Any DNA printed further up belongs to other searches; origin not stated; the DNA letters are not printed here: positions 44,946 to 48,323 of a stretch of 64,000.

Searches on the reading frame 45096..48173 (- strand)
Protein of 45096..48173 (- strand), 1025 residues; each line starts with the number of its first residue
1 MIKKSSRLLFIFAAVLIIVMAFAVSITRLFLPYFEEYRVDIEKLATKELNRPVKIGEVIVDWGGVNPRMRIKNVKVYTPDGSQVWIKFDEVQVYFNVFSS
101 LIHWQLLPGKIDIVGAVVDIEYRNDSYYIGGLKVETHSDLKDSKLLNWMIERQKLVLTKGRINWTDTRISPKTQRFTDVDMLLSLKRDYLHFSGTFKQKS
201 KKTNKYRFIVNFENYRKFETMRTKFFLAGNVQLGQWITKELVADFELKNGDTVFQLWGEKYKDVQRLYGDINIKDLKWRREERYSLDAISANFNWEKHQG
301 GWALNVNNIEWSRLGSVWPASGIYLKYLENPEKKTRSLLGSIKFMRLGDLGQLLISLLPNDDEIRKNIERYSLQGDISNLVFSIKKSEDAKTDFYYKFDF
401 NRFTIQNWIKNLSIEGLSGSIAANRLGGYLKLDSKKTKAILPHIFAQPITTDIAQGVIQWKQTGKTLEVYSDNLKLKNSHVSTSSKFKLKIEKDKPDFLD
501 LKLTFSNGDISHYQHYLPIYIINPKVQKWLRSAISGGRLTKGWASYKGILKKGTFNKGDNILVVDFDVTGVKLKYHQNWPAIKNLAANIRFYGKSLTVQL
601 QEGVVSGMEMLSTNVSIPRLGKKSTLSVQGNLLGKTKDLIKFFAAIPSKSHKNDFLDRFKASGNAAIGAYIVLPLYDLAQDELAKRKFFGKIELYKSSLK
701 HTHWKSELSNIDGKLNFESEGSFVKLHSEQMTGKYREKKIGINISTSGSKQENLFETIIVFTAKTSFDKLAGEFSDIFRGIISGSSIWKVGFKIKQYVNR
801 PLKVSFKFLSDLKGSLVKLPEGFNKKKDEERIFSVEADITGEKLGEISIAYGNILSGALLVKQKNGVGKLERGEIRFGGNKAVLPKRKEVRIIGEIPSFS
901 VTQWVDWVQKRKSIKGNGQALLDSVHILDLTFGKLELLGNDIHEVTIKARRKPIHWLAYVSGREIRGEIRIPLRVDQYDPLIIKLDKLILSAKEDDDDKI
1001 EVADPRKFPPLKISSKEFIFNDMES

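Call 61: search_protein_families(library=pfam, proteins=[window:45096-48173:-], max_evalue=0.00001)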
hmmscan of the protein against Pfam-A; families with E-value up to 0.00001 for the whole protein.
window:45096-48173:- (1025 aa): 2 families
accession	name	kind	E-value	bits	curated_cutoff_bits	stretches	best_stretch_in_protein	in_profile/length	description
PF13116.12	YhdP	-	3.3e-153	512.7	46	1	2-1022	4-977/1224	YhdP protein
PF05359.17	DUF748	-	6.4e-07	28.2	50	1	7-181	16-182/1037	Domain of Unknown Function (DUF748)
